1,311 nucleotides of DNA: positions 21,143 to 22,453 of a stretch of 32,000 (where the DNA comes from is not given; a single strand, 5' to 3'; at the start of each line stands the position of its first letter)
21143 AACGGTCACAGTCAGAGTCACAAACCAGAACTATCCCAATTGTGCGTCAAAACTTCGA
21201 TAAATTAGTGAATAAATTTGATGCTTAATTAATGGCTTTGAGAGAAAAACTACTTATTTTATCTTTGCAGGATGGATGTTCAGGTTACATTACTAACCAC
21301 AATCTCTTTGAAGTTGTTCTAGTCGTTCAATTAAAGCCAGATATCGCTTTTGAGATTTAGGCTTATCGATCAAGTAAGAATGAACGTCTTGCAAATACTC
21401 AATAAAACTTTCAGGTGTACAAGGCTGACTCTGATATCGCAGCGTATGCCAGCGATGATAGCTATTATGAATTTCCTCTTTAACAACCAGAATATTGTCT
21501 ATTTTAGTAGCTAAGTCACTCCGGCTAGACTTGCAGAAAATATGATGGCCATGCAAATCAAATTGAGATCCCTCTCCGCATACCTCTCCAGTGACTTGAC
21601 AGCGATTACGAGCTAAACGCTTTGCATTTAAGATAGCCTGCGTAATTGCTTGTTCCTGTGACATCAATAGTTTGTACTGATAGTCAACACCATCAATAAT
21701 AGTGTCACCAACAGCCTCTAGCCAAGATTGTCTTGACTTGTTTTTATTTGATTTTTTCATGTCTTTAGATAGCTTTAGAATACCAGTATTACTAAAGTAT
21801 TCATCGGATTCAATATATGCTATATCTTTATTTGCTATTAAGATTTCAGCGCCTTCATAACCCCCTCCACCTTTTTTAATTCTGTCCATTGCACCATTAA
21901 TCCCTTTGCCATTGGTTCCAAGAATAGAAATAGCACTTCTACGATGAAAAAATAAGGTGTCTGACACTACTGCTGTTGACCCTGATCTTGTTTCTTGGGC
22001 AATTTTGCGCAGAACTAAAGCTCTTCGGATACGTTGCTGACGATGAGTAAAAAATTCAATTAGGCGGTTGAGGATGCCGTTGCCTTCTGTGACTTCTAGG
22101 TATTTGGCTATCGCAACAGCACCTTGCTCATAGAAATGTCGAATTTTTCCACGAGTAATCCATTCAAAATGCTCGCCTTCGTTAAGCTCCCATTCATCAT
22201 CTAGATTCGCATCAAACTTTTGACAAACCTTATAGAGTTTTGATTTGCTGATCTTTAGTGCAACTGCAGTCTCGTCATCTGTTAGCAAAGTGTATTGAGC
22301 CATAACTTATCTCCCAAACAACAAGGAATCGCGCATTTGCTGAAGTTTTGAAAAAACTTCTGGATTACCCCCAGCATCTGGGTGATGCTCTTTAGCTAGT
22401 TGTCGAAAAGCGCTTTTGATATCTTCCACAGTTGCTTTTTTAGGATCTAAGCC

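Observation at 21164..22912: AT-rich, HIP1-free two-gene cassette (C-terminal J-domain protein + HTH/HNH nuclease protein) wedged between gcvT and a response regulator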

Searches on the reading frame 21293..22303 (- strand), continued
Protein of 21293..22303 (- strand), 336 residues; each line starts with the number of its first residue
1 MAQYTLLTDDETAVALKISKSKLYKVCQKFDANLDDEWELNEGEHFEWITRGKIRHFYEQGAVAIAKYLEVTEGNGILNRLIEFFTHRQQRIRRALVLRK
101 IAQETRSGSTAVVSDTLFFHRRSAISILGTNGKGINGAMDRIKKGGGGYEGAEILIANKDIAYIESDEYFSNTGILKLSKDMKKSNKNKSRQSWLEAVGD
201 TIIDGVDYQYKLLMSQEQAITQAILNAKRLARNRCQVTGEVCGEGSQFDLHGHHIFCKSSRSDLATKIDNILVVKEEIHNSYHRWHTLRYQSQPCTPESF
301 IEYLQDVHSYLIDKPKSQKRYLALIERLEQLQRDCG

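Call 86: search_protein_families(library=pfam, proteins=[L038:5818-6714:-, L038:4596-5825:-, L038:9035-9367:+, L038:9541-10635:+, L040:3615-6083:-, L040:2512-3351:+, L040:8730-10052:-, L030:6649-7092:-, L030:6091-6645:-, L026:6523-7395:+], max_evalue=0.001)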
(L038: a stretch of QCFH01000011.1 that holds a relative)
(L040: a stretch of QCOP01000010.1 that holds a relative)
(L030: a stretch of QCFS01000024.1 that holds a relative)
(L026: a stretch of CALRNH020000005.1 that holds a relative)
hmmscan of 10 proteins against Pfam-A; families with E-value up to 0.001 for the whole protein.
L038:5818-6714:- (299 aa): 1 family
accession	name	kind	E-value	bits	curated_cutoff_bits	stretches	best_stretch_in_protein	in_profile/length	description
PF09250.16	Prim-Pol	-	0.00031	21.7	22.8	1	32-171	9-146/158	Bifunctional DNA primase/polymerase, N-terminal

L038:4596-5825:- (410 aa): 1 family
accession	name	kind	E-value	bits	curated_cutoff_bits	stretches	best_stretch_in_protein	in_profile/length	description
PF13481.12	AAA_25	-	1e-10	42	27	1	75-249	19-194/195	AAA domain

L038:9035-9367:+ (111 aa): 0 families

L038:9541-10635:+ (365 aa): 2 families
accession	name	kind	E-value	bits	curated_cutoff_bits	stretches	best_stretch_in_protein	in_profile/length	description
PF10544.15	T5orf172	-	3e-11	44.1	20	1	279-359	1-100/101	T5orf172 domain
PF13455.12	MUG113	-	5.8e-11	43.2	22.3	1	290-357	1-71/73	Meiotically up-regulated gene 113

L040:3615-6083:- (823 aa): 5 families
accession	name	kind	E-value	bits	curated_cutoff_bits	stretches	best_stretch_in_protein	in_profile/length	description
PF12965.13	DUF3854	-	1.1e-21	77.6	23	1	146-260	10-130/130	Domain of unknown function (DUF3854)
PF08706.16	D5_N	-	2.6e-15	57.4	22.4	1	295-412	14-144/145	D5 N terminal like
PF03288.22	Pox_D5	-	7.8e-05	23.5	21.4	1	624-673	5-56/86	Poxvirus D5 protein-like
PF19263.5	DUF5906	-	0.0001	23.4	27.6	1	447-528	1-87/114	Family of unknown function (DUF5906)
PF02257.21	RFX_DNA_binding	-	0.00012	23.1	27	1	626-673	5-53/79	RFX DNA-binding domain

L040:2512-3351:+ (280 aa): 16 families
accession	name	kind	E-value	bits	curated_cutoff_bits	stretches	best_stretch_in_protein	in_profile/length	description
PF00515.34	TPR_1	-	1.8e-41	138.7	27.8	4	162-195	1-34/34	Tetratricopeptide repeat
PF13414.12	TPR_11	-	1.3e-37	127.7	26.8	4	173-207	5-39/42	TPR repeat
PF13181.12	TPR_8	-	3.5e-32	108.2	25.7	3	162-194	1-33/34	Tetratricopeptide repeat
PF07719.23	TPR_2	-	2.8e-31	105.4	27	4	162-194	1-33/34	Tetratricopeptide repeat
PF13431.12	TPR_17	-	1e-26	91.3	24.4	4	117-148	2-33/34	Tetratricopeptide repeat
PF13432.12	TPR_16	-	9.6e-25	87.1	32.7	2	64-126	1-63/65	Tetratricopeptide repeat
PF13174.12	TPR_6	-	8.5e-18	64.2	26.3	0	163-193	1-31/33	Tetratricopeptide repeat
PF13371.12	TPR_9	-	6.7e-16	58.5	35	1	75-128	10-63/73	Tetratricopeptide repeat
PF13424.12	TPR_12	-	9.9e-15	54.9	30.1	0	60-122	3-66/77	Tetratricopeptide repeat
PF13428.12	TPR_14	-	5.2e-14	51.8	23.5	0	95-134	2-41/44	Tetratricopeptide repeat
PF14559.12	TPR_19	-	7.9e-12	45.8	25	0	140-166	3-29/68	Tetratricopeptide repeat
PF01239.28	PPTA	-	2.4e-07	30.5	29.5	0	113-136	4-27/32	Protein prenyltransferase alpha subunit repeat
PF25575.1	TPR_BSK1_C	-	0.00023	21.5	42.2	0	143-200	57-115/118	Serine/threonine-protein kinase BSK1-like, TPR repeats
PF14157.12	YmzC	-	0.00038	21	27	0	141-157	26-42/62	YmzC-like protein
PF13429.12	TPR_15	-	0.00055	19.9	26.2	0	56-96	142-182/280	Tetratricopeptide repeat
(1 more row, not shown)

L040:8730-10052:- (441 aa): 1 family
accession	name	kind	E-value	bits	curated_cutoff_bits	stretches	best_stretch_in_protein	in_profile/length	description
PF00589.27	Phage_integrase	-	0.0005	20.3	27.1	0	241-412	6-159/172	Phage integrase family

L030:6649-7092:- (148 aa): 0 families

L030:6091-6645:- (185 aa): 0 families

L026:6523-7395:+ (291 aa): 4 families
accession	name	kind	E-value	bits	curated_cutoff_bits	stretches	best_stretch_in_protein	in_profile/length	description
PF01844.29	HNH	-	3.2e-15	56.5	21.4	1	100-143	1-45/47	HNH endonuclease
PF01230.28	HIT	-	1.6e-14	54.7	21.5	1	170-271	3-97/98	HIT domain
PF14279.12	HNH_5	-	3.6e-11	43.3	27.5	1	100-144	1-45/56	HNH endonuclease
PF11969.13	DcpS_C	-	1.5e-07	32.3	24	1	164-267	2-100/114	Scavenger mRNA decapping enzyme C-term binding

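Call 89: search_dna_similar(query=window:21293-22303:-, collection=plasmids, mode=protein, max_evalue=0.001)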
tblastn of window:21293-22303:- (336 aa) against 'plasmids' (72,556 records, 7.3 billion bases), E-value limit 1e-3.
No match.

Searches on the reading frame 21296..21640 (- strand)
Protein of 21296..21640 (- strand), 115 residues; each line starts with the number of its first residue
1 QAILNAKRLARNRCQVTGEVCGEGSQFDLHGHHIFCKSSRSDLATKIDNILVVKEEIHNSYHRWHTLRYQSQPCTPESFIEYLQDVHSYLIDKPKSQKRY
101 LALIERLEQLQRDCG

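Call 45: search_solved_structures(query=A3, max_evalue=10, show_alignments=3)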
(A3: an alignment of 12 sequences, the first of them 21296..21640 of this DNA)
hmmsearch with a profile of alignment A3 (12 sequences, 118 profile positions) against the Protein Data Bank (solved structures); distinct sequences matched with E-value up to 10: 13.
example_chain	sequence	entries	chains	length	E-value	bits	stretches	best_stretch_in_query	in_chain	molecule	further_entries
4i9o_A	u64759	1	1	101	0.079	16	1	73-115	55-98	CREB-binding protein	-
9tqb_F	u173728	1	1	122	0.1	15.7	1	71-115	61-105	SNAPIN protein homolog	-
1sb0_A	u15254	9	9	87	0.12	15.5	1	73-115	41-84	protein CBP | Crebbp protein | CREB-binding protein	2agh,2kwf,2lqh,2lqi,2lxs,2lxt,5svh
6dmx_D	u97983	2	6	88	0.12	15.5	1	73-115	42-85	CREB-binding protein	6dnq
9jej_A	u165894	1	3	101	0.55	13.3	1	73-115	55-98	Histone acetyltransferase p300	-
6jn2_A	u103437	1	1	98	0.55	13.3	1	32-108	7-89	Protein AF-10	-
8vaa_K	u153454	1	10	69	0.68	13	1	68-113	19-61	F-actin-binding Coiled-Coil domain of LFAT1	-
1kdx_A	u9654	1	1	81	0.82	12.8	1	73-112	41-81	CBP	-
7k5b_A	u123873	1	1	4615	0.87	12.7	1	38-93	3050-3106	Dynein heavy chain, outer arm protein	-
7k58_A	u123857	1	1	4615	0.87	12.7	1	38-93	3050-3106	Dynein heavy chain, outer arm protein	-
7kek_A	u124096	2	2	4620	0.87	12.7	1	38-93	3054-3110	Dynein alpha heavy chain | Dynein heavy chain, outer arm protein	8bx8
6zyw_C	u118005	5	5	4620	0.87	12.7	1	38-93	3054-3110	Dynein heavy chain, outer arm protein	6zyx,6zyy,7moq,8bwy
9hac_B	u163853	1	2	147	3.7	10.6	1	73-114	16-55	BBF-14_binder4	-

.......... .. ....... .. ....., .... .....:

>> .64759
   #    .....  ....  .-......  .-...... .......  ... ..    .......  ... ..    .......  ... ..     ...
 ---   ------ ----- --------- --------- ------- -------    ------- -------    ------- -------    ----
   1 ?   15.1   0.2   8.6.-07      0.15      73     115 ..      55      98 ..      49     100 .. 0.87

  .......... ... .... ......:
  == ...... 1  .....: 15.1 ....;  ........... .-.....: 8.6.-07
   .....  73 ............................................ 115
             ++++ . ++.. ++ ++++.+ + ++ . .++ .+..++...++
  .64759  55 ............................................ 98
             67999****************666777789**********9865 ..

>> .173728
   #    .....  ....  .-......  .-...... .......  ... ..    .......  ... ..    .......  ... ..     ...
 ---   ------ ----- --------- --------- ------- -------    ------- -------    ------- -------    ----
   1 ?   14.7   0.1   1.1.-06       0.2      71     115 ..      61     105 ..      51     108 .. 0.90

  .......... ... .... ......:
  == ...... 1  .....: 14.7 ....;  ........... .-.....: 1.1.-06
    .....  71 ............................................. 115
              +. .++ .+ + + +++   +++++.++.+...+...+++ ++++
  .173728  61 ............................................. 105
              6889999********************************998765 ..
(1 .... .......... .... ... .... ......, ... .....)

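Call 50: predict_structure(alignment_id=A3)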
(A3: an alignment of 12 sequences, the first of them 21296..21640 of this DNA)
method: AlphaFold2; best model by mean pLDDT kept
length: 115 residues; sequences in the alignment: 12
mean_pLDDT: 93.1   pTM: 0.85
mean pLDDT of the five models: 93.1, 93.1, 92.7, 92.4, 92.1
residues with pLDDT >= 90: 96; 70-90: 16; 50-70: 3; < 50: 0
segments of 3 or more residues with pLDDT < 50: none
pLDDT, mean of each block of 10 residues (from residue 1): 95 93 82 96 95 97 97 97 92 87 96 91
secondary structure, 60 per line:
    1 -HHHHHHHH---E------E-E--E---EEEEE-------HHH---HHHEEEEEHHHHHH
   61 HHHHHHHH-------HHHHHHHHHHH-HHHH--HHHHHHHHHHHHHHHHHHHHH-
elements in order: H2-9 E29-33 E50-54 H55-68 H76-86 H88-91 H94-114

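Call 52: fold_search(model_id=the predicted structure, library=pdb)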
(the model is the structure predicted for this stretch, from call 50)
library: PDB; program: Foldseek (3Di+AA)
matches with E <= 10: 131; with E <= 0.001: 0
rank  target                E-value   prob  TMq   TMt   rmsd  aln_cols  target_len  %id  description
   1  4oge                  3.8e-02  0.80  0.37  0.06  10.0       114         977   15  Crystal structure of the Type II-C Cas9 enzyme from Actinomyces naeslundii (released 2014-02-12)
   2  8zcz_A                6.0e-02  0.75  0.37  0.07   8.7       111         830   16  Cryo-EM structure of eSaCas9_NNG-guide RNA-target DNA complex in an interrogation state (released 2025-11-05)
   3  8zcy_A                1.1e-01  0.60  0.36  0.09   8.5       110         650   19  Cryo-EM structure of eSaCas9_NNG-guide RNA-target DNA complex in an interrogation state (released 2025-11-05)
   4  7enh_A                1.4e-01  0.57  0.38  0.32   7.4       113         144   18  Crystal structure of cas and anti-cas protein complex (released 2022-04-20)
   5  7eni_A                1.5e-01  0.60  0.38  0.06   9.0       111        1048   19  Crystal structure of cas and anti-cas protein complex (released 2022-04-20)
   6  6jdq_A                2.1e-01  0.51  0.39  0.06   7.8       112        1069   13  Crystal structure of Nme1Cas9 in complex with sgRNA (released 2019-11-06)
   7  8zda_A                2.1e-01  0.35  0.37  0.06  16.7       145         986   14  Cryo-EM structure of eSaCas9_NNG-guide RNA-target DNA complex in a catalytically active state (released 2025-11-05)
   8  9mb6_A                2.2e-01  0.33  0.36  0.06  16.4       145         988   16  Cryo-EM structure of wild-type SaCas9-guide RNA-mismatched target DNA complex (released 2026-03-18)
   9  6kc7_A                3.1e-01  0.69  0.44  0.07   6.0       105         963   11  Crystal structure of Nme1Cas9 in complex with sgRNA and target DNA (ATATGATT PAM) in seed-base paring state (released 2019-11-06)
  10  5axw_A                3.3e-01  0.38  0.37  0.06   7.9       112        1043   14  Crystal structure of Staphylococcus aureus Cas9 in complex with sgRNA and target DNA (TTGGGT PAM) (released 2015-09-02)
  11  6j9n_A                3.5e-01  0.57  0.41  0.33   6.6       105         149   14  NmeHNH+AcrIIC3 (released 2019-03-06)
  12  6je9_A                4.2e-01  0.54  0.42  0.06   6.4       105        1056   15  Crystal structure of Nme1Cas9-sgRNA dimer mediated by double protein inhibitor AcrIIC3 monomers (released 2019-11-06)
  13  7vw3_A                4.5e-01  0.44  0.37  0.06   7.1        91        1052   14  Cryo-EM structure of SaCas9-sgRNA-DNA ternary complex (released 2023-03-15)
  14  8f43                  4.8e-01  0.38  0.40  0.42   6.8       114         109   12  HNH Nuclease Domain from G. stearothermophilus Cas9, K597A mutant (released 2022-12-21)
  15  8fm1_L                4.8e-01  0.23  0.32  0.13   5.3        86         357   13  Structure of CBASS Cap5 from Pseudomonas syringae in the absence of a ligand (apo form dimer) (released 2024-02-07)
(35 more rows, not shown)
